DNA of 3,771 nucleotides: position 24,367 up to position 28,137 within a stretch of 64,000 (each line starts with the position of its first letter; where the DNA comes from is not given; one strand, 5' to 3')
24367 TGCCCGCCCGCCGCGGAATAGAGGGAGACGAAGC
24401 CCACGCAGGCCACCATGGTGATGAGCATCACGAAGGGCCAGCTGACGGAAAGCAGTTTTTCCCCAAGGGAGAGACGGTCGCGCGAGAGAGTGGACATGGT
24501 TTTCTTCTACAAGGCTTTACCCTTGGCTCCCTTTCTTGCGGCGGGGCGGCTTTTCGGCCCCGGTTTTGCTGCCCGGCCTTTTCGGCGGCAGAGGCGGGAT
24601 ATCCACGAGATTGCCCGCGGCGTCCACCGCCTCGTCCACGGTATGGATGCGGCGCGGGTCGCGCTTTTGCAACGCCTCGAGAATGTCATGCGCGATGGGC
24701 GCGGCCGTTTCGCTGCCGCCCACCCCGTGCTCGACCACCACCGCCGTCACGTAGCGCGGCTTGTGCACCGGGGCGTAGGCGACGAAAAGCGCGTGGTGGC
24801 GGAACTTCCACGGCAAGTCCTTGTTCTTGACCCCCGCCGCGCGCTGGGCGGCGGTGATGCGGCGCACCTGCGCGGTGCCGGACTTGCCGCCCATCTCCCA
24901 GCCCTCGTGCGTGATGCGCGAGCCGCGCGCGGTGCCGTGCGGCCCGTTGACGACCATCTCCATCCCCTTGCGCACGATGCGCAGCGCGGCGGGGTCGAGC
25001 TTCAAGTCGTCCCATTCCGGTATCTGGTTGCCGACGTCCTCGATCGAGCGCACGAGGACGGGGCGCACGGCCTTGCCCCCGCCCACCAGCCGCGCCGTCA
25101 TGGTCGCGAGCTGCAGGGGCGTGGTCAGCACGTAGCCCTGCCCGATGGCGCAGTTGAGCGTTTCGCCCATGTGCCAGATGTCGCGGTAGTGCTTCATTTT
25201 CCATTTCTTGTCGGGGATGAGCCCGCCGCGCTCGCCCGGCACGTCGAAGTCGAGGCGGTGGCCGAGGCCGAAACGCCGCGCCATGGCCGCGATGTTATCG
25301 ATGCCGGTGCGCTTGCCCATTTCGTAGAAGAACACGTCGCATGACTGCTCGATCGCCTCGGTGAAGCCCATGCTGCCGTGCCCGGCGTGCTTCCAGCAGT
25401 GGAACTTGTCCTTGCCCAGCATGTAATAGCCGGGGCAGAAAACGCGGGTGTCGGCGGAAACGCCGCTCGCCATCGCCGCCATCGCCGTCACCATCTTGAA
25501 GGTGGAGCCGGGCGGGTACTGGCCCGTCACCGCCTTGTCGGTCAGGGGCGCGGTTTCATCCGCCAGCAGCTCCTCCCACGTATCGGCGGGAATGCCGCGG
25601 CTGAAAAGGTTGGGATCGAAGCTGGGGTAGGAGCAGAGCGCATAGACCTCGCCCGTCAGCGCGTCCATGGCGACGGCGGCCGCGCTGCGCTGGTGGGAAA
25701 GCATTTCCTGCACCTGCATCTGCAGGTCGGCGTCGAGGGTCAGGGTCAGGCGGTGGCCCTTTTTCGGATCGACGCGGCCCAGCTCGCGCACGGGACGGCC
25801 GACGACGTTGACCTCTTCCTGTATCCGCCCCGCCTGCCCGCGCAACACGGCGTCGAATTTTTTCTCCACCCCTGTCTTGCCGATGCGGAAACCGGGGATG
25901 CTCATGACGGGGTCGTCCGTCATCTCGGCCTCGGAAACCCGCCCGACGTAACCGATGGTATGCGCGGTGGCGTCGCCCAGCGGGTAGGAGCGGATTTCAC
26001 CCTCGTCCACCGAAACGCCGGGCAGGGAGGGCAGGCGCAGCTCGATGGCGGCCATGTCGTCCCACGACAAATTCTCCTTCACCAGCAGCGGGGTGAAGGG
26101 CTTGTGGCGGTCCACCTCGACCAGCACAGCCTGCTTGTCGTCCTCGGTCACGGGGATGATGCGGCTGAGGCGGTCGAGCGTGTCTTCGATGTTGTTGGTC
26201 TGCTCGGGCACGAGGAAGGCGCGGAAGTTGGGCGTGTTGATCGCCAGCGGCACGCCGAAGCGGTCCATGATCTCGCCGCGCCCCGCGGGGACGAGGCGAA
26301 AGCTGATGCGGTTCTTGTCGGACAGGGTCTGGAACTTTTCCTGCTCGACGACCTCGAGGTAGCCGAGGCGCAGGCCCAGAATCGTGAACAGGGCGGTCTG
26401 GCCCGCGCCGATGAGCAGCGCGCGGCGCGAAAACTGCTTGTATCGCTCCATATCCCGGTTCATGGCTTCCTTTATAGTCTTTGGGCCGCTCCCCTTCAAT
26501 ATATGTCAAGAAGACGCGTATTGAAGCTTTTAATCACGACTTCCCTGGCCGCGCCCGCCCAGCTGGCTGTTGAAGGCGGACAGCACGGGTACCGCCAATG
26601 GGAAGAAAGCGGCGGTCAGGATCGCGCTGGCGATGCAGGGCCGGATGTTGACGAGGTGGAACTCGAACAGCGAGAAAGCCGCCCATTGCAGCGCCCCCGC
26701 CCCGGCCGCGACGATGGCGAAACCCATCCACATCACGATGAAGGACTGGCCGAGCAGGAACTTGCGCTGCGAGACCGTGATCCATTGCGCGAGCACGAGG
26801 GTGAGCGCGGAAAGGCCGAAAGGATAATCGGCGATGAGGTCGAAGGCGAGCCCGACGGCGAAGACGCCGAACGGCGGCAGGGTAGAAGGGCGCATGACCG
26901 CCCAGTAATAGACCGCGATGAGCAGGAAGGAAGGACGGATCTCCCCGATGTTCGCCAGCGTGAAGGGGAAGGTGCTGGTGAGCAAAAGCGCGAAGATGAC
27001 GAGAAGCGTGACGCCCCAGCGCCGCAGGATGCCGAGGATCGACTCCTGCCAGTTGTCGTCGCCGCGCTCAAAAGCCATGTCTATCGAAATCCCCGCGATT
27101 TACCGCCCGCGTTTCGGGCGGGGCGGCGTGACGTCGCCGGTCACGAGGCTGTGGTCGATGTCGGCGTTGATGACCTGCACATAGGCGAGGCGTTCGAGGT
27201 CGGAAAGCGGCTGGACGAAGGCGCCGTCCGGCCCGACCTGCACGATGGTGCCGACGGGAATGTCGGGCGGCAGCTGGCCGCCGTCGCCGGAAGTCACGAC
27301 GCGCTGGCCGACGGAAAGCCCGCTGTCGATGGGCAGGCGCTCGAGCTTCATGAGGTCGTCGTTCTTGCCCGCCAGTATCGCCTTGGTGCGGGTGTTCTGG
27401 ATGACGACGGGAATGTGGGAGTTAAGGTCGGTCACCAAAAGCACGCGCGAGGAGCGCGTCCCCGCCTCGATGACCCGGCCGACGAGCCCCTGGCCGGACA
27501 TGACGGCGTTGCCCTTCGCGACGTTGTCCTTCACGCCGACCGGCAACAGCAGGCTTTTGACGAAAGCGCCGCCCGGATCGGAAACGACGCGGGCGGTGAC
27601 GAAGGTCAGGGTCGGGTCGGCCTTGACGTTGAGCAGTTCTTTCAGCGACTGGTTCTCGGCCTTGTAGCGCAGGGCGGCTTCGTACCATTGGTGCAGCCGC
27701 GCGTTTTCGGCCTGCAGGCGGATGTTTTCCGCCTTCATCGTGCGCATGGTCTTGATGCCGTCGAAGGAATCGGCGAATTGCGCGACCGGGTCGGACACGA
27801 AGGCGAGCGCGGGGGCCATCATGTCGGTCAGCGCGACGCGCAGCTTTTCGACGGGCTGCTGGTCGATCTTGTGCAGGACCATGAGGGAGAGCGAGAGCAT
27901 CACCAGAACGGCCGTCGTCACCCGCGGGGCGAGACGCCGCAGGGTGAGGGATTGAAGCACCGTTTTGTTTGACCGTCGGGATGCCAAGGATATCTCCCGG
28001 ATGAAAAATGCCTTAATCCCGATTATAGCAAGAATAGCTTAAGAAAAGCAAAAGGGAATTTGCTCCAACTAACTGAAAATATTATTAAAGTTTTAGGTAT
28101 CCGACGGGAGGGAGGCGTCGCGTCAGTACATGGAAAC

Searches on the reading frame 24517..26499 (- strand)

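Call 62: search_protein_families(library=pfam, proteins=[window:24517-26499:-], max_evalue=0.001)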
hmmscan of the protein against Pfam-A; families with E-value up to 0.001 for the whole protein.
window:24517-26499:- (660 aa): 2 families
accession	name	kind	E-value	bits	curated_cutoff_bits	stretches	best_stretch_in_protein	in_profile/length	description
PF00905.27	Transpeptidase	-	5.7e-67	226.5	22.1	1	274-608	2-299/299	Penicillin binding protein transpeptidase domain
PF03717.20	PBP_dimer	-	1.7e-40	139.8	24.4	1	70-239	2-178/180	Penicillin-binding Protein dimerisation domain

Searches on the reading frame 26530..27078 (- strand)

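Call 62: search_protein_families(library=pfam, proteins=[window:26530-27078:-], max_evalue=0.001)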
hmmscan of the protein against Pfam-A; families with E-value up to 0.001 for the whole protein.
window:26530-27078:- (182 aa): 1 family
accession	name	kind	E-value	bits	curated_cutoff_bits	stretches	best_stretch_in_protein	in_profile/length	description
PF04093.17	MreD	-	0.00014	22.4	24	1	21-159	7-148/158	rod shape-determining protein MreD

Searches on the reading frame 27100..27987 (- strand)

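Call 62: search_protein_families(library=pfam, proteins=[window:27100-27987:-], max_evalue=0.001)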
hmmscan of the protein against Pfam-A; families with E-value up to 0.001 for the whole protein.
window:27100-27987:- (295 aa): 1 family
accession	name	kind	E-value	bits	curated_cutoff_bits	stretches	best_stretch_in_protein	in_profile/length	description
PF04085.20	MreC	-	3.9e-32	111.5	28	1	134-273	1-146/147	Rod shape-determining protein MreC, barrel core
